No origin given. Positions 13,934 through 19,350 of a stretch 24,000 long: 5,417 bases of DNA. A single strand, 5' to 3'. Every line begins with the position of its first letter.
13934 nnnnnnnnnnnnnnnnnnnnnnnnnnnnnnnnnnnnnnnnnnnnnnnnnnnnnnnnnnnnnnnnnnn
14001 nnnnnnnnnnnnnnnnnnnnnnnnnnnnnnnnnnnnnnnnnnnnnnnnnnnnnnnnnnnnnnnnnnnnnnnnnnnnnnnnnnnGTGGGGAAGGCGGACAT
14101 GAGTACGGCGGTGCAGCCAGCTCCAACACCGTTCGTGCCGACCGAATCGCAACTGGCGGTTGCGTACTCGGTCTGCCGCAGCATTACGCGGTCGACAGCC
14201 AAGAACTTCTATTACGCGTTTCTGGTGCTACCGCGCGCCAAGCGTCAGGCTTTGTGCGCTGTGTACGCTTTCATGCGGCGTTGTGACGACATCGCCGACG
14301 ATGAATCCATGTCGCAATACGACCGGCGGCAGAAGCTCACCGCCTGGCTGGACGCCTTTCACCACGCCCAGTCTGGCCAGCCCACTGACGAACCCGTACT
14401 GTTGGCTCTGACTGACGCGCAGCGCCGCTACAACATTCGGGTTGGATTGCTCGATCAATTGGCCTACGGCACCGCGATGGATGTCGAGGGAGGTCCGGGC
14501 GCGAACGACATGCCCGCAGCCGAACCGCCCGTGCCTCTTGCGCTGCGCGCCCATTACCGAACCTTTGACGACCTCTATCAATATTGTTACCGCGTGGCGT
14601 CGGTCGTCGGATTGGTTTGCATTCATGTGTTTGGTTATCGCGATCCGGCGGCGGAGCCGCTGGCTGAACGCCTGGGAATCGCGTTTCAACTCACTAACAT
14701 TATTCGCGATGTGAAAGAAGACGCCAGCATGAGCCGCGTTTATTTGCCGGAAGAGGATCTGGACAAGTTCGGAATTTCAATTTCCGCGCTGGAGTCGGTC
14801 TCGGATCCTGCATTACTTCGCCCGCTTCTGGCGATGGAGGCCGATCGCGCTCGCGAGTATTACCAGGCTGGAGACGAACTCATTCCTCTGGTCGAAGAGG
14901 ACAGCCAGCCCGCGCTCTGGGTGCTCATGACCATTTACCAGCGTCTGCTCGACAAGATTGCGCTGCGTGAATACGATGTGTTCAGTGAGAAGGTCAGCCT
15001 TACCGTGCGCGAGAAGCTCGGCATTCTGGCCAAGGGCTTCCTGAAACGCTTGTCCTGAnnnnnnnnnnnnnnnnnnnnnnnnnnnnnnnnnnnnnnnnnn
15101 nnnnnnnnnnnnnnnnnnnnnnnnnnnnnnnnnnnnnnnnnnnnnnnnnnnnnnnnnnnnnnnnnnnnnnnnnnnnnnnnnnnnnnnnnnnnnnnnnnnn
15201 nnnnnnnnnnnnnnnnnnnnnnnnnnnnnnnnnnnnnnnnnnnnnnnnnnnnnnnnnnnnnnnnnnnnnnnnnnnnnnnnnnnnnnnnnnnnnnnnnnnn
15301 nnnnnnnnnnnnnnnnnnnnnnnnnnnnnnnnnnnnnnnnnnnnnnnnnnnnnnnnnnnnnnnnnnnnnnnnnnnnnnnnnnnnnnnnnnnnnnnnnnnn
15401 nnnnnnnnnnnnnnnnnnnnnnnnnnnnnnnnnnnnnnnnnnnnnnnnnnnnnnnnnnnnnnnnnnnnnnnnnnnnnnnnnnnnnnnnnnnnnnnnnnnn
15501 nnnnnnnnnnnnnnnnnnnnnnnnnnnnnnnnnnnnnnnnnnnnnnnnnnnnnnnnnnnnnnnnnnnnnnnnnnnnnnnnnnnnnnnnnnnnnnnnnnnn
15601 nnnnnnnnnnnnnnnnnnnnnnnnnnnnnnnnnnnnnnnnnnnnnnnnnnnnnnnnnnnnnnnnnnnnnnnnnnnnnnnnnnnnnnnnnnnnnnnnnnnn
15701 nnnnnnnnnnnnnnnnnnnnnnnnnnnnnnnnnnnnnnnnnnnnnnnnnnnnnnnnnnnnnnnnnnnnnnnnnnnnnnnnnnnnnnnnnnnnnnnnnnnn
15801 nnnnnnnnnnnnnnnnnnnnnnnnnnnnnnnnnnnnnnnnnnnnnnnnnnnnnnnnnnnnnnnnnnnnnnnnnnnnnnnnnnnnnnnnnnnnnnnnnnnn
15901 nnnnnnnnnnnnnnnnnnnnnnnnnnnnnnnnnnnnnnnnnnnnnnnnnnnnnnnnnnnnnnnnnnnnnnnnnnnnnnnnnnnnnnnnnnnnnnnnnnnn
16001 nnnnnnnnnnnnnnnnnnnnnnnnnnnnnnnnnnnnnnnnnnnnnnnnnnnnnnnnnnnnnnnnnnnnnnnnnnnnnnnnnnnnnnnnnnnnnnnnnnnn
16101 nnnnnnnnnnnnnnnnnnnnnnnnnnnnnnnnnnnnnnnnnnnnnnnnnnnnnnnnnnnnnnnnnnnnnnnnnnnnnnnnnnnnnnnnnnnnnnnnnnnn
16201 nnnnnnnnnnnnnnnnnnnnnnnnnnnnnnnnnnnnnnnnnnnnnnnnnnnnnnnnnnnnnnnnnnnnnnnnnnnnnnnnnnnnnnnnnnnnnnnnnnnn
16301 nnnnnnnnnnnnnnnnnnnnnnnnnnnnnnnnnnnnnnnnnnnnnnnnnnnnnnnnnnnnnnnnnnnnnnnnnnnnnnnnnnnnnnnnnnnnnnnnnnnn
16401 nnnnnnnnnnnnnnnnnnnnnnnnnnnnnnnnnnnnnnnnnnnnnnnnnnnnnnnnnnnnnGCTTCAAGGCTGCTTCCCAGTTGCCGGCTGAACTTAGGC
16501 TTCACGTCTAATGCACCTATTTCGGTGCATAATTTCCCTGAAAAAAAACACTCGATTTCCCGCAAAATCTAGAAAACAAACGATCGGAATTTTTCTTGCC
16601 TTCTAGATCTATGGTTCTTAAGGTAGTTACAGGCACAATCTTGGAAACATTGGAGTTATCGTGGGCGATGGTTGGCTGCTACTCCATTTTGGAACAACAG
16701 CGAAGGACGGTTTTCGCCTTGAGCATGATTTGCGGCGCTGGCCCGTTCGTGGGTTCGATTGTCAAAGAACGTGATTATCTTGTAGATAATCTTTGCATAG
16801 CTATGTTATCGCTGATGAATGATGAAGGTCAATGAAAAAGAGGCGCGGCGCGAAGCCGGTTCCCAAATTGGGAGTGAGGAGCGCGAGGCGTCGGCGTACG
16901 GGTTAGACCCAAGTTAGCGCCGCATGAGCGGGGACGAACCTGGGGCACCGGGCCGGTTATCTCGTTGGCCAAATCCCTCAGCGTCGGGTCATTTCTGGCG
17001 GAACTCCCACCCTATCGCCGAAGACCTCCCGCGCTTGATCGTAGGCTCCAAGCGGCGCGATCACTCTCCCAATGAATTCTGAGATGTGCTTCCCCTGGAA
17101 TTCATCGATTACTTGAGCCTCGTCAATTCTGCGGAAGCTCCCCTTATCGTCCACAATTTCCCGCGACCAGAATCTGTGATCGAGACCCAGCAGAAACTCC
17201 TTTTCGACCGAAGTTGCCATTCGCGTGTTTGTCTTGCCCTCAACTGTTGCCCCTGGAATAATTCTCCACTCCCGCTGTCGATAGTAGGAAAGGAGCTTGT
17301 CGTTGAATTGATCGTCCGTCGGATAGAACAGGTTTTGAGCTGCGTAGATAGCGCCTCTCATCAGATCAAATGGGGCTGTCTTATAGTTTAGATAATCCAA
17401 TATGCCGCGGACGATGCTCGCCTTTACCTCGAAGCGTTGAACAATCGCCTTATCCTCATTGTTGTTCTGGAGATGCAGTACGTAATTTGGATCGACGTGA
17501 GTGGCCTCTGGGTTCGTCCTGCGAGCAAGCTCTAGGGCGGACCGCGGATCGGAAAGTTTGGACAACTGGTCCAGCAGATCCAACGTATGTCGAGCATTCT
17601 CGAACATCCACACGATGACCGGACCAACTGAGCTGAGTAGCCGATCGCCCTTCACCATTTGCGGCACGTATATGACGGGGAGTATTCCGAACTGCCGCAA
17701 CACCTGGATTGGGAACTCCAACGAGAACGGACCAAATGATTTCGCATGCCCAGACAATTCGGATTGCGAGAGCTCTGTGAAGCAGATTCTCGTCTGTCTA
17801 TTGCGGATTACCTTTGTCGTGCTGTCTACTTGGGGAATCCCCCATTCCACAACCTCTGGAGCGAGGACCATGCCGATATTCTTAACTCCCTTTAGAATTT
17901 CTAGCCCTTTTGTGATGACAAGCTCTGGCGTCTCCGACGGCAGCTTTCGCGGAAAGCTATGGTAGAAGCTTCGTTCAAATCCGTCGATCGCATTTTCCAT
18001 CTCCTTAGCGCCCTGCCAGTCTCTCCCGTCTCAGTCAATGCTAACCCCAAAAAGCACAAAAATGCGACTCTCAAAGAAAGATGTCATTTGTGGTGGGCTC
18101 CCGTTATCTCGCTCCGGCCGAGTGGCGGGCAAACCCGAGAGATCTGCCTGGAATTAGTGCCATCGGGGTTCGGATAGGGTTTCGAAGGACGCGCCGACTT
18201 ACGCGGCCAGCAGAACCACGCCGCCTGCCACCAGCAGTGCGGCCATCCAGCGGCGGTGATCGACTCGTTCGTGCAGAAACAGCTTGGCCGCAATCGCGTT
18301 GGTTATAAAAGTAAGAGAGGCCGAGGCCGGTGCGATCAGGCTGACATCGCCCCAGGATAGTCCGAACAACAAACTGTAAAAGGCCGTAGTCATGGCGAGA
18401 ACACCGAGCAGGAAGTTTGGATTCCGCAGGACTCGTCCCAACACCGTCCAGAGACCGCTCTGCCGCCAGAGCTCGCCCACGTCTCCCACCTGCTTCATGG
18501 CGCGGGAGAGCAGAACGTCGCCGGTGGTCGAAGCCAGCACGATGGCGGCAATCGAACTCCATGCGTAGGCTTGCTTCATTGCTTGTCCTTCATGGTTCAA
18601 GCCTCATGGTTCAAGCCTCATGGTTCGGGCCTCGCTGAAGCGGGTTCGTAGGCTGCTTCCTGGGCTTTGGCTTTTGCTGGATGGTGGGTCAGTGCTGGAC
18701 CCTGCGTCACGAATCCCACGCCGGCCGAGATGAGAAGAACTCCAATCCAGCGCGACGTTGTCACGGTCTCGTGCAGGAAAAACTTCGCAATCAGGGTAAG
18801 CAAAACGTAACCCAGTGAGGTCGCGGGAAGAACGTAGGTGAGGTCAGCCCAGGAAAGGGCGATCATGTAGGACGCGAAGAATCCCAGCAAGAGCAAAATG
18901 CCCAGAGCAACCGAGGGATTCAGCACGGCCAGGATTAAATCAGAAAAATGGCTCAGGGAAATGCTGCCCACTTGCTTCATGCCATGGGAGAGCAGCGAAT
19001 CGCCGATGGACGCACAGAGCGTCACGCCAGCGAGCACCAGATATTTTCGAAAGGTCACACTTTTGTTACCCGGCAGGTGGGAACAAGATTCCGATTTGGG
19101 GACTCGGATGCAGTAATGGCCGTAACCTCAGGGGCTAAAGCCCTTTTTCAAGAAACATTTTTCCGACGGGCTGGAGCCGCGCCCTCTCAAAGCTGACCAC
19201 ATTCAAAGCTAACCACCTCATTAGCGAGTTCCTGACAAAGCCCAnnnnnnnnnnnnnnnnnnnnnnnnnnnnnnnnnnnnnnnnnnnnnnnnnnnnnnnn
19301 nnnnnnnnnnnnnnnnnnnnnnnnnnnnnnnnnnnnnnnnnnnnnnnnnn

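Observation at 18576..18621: Tandem 14-bp repeat builds a relay of three ATGA-coupled 5-codon micro-ORFs between the two EamA genes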

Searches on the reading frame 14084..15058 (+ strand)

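Call 34: search_protein_families(library=ncbifam, proteins=[window:14084-15058:+], max_evalue=0.00001)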
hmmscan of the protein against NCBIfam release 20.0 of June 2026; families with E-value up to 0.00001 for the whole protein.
window:14084-15058:+ (324 aa): 6 families
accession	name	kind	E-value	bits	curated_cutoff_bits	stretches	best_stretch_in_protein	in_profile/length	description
TIGR03465.1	HpnD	equivalog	2.3e-72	243.2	278.6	2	156-318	102-264/267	presqualene diphosphate synthase HpnD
NF045686.1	PhytoSynCyanob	equivalog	3.3e-53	180.8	550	2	155-321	127-306/310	15-cis-phytoene synthase CrtB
TIGR03464.1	HpnC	equivalog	3.1e-48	164.6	250.45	1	36-318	3-265/267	squalene synthase HpnC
NF045921.1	PhytnSynCrtBRhod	equivalog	3.2e-32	112.2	500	2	154-320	110-277/307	15-cis-phytoene synthase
NF042419.1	Phyto_syn_CrtB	equivalog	6.6e-32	111.3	480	1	156-319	120-283/306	15-cis-phytoene synthase CrtB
TIGR01559.1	squal_synth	equivalog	1.4e-10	40.8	286.75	1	159-234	130-211/337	squalene synthase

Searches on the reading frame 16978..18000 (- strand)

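Call 5: search_protein_families(library=pfam, proteins=[window:16978-18000:-], max_evalue=0.01)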
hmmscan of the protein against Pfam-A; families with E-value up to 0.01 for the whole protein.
window:16978-18000:- (340 aa): 1 family
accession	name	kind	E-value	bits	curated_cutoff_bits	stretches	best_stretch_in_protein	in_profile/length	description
PF10899.13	AbiGi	-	1.6e-05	25.4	22.4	0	61-114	18-73/185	Putative abortive phage resistance protein AbiGi, antitoxin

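Call 6: search_protein_families(library=ncbifam, proteins=[window:16978-18000:-], max_evalue=0.01)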
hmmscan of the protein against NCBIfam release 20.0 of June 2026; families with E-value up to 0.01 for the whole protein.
window:16978-18000:- (340 aa): 0 families

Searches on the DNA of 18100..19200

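Call 48: search_rna_families(source=window, start=18100, end=19200, threshold=evalue, max_evalue=1)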
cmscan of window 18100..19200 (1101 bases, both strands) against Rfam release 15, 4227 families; matches with E-value up to 1: 0.
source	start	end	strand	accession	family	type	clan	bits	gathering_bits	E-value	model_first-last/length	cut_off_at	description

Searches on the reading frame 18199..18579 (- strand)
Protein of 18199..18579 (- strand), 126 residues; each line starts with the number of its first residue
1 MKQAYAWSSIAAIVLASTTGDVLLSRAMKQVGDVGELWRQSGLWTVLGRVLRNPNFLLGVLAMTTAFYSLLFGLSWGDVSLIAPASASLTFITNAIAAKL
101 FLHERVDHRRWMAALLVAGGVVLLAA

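Call 5: search_protein_families(library=pfam, proteins=[window:18199-18579:-], max_evalue=0.01)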
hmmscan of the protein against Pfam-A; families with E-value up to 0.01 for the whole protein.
window:18199-18579:- (126 aa): 2 families
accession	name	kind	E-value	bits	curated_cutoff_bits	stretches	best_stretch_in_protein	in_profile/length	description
PF00892.27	EamA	-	6.3e-08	33.4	28.2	1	56-124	66-133/135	EamA-like transporter family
PF10639.15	TMEM234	-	7.4e-05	23.3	30.1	1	24-124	15-112/113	Putative transmembrane family 234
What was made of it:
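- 18199..18579 (-): EamA-B, a 126-aa single-EamA-domain membrane protein (NCBI HXM60060.1). The start MKQAYAW is conserved across relatives. Pfam EamA 33.4 bits against a cut-off of 28.2 (call 5).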

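Call 6: search_protein_families(library=ncbifam, proteins=[window:18199-18579:-], max_evalue=0.01)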
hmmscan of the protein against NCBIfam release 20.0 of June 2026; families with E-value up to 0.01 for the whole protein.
window:18199-18579:- (126 aa): 3 families
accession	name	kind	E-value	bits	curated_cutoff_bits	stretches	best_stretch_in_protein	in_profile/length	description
NF038012.1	DMT_1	subfamily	1e-05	25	50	1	14-123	9-112/276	DMT family transporter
NF011625.2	PRK15051.1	equivalog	0.00018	21.7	92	1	60-125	44-108/111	4-amino-4-deoxy-L-arabinose-phosphoundecaprenol flippase subunit ArnE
NF033632.1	SLATT_4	domain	0.0086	15.9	55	0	40-114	19-91/154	SLATT domain-containing protein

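Call 8: find_encoding_contigs(protein=window:18199-18579:-, flank=3000, max_places=10)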
Protein window:18199-18579:- (126 aa): 5 contigs read that carry it; 3 places shown.
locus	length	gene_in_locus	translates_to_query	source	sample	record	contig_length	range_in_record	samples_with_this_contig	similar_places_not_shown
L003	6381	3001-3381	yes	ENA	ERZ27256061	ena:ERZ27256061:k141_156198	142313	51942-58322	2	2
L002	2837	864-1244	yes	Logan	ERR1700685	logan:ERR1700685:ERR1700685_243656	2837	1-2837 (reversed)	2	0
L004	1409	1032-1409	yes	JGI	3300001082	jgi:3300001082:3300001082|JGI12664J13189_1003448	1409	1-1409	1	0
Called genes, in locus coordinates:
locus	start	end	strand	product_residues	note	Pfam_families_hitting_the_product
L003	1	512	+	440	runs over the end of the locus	PF02321:OEP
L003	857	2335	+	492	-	PF02310:B12-binding, PF04055:Radical_SAM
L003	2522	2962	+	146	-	-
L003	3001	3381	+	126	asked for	PF00892:EamA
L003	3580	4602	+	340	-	PF10899:AbiGi (faint)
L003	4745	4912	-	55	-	-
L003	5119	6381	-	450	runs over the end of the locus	PF01593:Amino_oxidase, PF13450:NAD_binding_8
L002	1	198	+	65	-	?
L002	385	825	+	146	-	-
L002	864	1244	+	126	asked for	PF00892:EamA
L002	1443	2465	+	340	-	PF10899:AbiGi (faint)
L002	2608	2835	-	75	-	?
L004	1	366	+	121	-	?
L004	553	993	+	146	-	-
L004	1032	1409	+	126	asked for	PF00892:EamA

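Call 10: find_related_loci(query=window:18199-18579:-, collection=genome_contigs, flank=3000)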
Query window:18199-18579:- (126 aa) in genome_contigs; peptide patterns used: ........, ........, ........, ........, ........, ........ (x = any residue, [..] = any of these).
599 stretches matched a pattern (row limit reached: there are more); 380 encode a relative of the query (tblastn E <= 1e-3); the best 80 are kept; 80 distinct loci.
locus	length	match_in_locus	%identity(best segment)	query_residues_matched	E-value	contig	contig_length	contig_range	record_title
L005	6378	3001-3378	98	1-126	1e-76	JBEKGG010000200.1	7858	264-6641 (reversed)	MAG: Terriglobales bacterium isolate SPRUCE 248 SPRUCE_248_200, whole genome shotgun sequence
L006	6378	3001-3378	96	1-126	4e-76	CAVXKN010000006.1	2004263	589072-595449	MAG: uncultured Acidobacteriota bacterium isolate MFD09567.bin.1.66 genome assembly, contig: contig_40071, whole genome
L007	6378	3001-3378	94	1-126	1e-75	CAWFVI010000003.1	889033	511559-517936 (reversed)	MAG: uncultured Acidobacteriota bacterium isolate MFD05377.bin.1.8 genome assembly, contig: contig_24772, whole genome s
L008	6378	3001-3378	94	1-126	3e-75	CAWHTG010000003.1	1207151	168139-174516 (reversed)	MAG: uncultured Acidobacteriota bacterium isolate MFD03346.bin.1.6 genome assembly, contig: contig_19147, whole genome s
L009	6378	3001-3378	94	1-126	3e-75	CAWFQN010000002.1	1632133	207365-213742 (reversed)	MAG: uncultured Acidobacteriota bacterium isolate MFD05705.bin.1.7 genome assembly, contig: contig_16840, whole genome s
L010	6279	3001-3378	94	1-126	7e-75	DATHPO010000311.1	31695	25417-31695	MAG TPA_asm: Terriglobales bacterium isolate SMAG_U12712 k141_1252411, whole genome shotgun sequence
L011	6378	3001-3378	94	1-126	3e-75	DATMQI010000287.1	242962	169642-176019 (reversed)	MAG TPA_asm: Terriglobales bacterium isolate SMAG_U12924 k141_3075193, whole genome shotgun sequence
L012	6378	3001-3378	93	1-126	1e-74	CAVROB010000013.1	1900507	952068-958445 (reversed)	MAG: uncultured Acidobacteriota bacterium isolate MFD03399.bin.1.45 genome assembly, contig: contig_3979, whole genome s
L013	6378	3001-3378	93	1-126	5e-74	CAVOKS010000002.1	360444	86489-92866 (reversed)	MAG: uncultured Acidobacteriota bacterium isolate MFD00082.bin.2.16 genome assembly, contig: contig_11084, whole genome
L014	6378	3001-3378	94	1-126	4e-74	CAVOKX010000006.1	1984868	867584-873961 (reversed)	MAG: uncultured Acidobacteriota bacterium isolate MFD00008.bin.1.215 genome assembly, contig: contig_23554, whole genome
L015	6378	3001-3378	92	1-126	1e-73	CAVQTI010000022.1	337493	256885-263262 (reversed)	MAG: uncultured Acidobacteriota bacterium isolate MFD00125.bin.1.39 genome assembly, contig: contig_8389, whole genome s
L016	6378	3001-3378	91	1-126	6e-73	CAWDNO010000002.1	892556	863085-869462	MAG: uncultured Acidobacteriota bacterium isolate MFD03346.bin.2.94 genome assembly, contig: contig_1415, whole genome s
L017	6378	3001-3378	91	1-126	5e-73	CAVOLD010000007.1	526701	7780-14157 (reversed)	MAG: uncultured Acidobacteriota bacterium isolate MFD10071.bin.1.71 genome assembly, contig: contig_41580, whole genome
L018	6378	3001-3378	90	1-126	9e-73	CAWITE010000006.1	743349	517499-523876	MAG: uncultured Acidobacteriota bacterium isolate MFD09222.bin.1.71 genome assembly, contig: contig_37258, whole genome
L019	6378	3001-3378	90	1-126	2e-72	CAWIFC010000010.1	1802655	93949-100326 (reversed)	MAG: uncultured Acidobacteriota bacterium isolate MFD04570.bin.1.50 genome assembly, contig: contig_121613, whole genome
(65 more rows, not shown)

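Call 15: find_related_loci(query=window:18199-18579:-, collection=metagenome_contigs, flank=1200)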
Query window:18199-18579:- (126 aa) in metagenome_contigs; peptide patterns used: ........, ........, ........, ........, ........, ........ (x = any residue, [..] = any of these).
600 stretches matched a pattern (row limit reached: there are more); 484 encode a relative of the query (tblastn E <= 1e-3); the best 80 are kept; 80 distinct loci.
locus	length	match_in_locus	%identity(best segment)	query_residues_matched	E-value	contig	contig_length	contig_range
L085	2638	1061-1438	98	1-126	1e-78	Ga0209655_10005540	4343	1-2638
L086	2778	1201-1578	95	1-126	8e-77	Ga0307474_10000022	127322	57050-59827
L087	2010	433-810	95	1-126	1e-77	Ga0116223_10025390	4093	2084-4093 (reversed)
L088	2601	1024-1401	93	1-126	5e-77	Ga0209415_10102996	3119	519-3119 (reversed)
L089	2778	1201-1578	94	1-126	6e-76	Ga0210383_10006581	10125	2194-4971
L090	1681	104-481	94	1-126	2e-77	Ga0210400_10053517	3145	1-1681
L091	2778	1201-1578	93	1-126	1e-75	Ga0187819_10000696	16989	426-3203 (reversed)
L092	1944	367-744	94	1-126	1e-77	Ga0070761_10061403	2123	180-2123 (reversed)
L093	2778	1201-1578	94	1-126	1e-75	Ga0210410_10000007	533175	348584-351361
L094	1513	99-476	94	1-126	3e-79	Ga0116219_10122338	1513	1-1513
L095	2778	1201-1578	94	1-126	1e-75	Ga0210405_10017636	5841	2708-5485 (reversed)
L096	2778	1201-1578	94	1-126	1e-75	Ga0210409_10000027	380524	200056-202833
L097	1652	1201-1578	94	1-126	1e-76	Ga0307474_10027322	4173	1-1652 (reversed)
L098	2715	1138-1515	93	1-126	2e-75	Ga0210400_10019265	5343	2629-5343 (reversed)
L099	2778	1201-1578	92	1-126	7e-75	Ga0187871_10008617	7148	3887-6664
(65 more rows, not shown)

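Call 35: search_solved_structures(query=window:18199-18579:-, max_evalue=1)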
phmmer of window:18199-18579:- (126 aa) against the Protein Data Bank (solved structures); distinct sequences matched with E-value up to 1: 1.
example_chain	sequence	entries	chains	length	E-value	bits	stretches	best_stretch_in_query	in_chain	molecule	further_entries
9t5u_X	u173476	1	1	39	0.11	15.9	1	63-95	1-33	PsbX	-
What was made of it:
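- On Half-size EamA/DMT pair (ArnE/ArnF-like heterodimer): The resemblance is architectural only, and there is no solved relative (call 35).
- Tried and rejected: A solved structural relative of EamA-B. None was found (call 35).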

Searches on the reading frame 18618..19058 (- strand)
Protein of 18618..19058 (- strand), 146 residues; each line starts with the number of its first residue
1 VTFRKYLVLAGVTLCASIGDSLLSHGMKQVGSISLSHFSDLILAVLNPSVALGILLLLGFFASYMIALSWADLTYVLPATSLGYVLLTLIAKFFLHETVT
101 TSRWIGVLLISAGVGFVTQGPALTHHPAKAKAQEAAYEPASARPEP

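Call 5: search_protein_families(library=pfam, proteins=[window:18618-19058:-], max_evalue=0.01)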
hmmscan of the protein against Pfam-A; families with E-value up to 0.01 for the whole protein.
window:18618-19058:- (146 aa): 1 family
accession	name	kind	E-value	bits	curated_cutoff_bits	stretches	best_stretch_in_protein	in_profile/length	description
PF00892.27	EamA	-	3.1e-05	24.7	28.2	1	50-118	66-134/135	EamA-like transporter family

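Call 6: search_protein_families(library=ncbifam, proteins=[window:18618-19058:-], max_evalue=0.01)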
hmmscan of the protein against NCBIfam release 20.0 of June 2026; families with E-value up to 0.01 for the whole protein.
window:18618-19058:- (146 aa): 3 families
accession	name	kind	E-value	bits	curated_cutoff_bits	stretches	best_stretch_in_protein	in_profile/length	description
NF011625.2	PRK15051.1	equivalog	0.00017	21.8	92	1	63-114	53-104/111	4-amino-4-deoxy-L-arabinose-phosphoundecaprenol flippase subunit ArnE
TIGR03340.1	phn_DUF6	hypoth_equivalog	0.00024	20.9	288.15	1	51-116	67-132/281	phosphonate utilization associated putative membrane protein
NF002816.2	PRK02971.1-2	equivalog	0.0016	18.9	99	1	12-118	7-117/120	4-amino-4-deoxy-L-arabinose-phosphoundecaprenol flippase subunit ArnF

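Call 7: find_encoding_contigs(protein=window:18618-19058:-, flank=3000, max_places=10)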
Protein window:18618-19058:- (146 aa): 4 contigs read that carry it; 2 places shown.
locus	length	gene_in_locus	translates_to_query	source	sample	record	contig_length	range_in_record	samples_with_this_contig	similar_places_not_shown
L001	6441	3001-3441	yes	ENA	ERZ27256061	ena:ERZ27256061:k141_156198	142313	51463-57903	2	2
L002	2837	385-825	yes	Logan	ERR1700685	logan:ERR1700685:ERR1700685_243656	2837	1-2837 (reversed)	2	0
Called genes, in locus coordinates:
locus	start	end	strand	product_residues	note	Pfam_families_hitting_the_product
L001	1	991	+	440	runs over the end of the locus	PF02321:OEP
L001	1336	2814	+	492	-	PF02310:B12-binding, PF04055:Radical_SAM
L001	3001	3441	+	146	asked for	-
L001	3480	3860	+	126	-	PF00892:EamA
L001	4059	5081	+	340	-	PF10899:AbiGi (faint)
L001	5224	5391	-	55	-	-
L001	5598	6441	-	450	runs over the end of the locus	PF01593:Amino_oxidase, PF13450:NAD_binding_8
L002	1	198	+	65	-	?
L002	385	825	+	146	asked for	-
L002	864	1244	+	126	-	PF00892:EamA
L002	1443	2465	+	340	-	PF10899:AbiGi (faint)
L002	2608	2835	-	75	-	?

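Call 38: list_cluster_members(proteins=[window:18618-19058:-, window:18199-18579:-])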
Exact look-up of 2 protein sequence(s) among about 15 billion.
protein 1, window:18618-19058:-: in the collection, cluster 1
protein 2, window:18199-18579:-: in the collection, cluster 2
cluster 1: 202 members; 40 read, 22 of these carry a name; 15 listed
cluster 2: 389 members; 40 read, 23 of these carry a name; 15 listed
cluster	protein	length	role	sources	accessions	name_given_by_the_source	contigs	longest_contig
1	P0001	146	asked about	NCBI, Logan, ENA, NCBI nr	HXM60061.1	MAG TPA: EamA family transporter [Terriglobales bacterium] | EamA family transporter [Terriglobales bacterium]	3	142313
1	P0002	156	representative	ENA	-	-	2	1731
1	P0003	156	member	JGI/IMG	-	drug/metabolite transporter (DMT)-like permease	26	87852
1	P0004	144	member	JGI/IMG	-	drug/metabolite transporter (DMT)-like permease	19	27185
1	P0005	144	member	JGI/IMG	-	uncharacterized membrane protein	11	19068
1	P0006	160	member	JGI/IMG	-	uncharacterized membrane protein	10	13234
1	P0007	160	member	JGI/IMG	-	drug/metabolite transporter (DMT)-like permease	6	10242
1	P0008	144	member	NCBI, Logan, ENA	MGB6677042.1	MAG: EamA family transporter [Terriglobales bacterium]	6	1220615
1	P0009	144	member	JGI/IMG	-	drug/metabolite transporter (DMT)-like permease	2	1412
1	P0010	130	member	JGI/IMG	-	drug/metabolite transporter (DMT)-like permease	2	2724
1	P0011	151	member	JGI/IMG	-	drug/metabolite transporter (DMT)-like permease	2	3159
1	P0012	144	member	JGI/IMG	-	drug/metabolite transporter (DMT)-like permease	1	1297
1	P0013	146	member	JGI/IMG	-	uncharacterized membrane protein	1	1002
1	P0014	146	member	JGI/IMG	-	drug/metabolite transporter (DMT)-like permease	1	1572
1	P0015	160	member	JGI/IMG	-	drug/metabolite transporter (DMT)-like permease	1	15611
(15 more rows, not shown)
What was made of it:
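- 18618..19058 (-): EamA-A, a 146-aa single-EamA-domain membrane protein (NCBI HXM60061.1). Its TGA stop is at 18620-18618. Cluster look-up (call 38).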
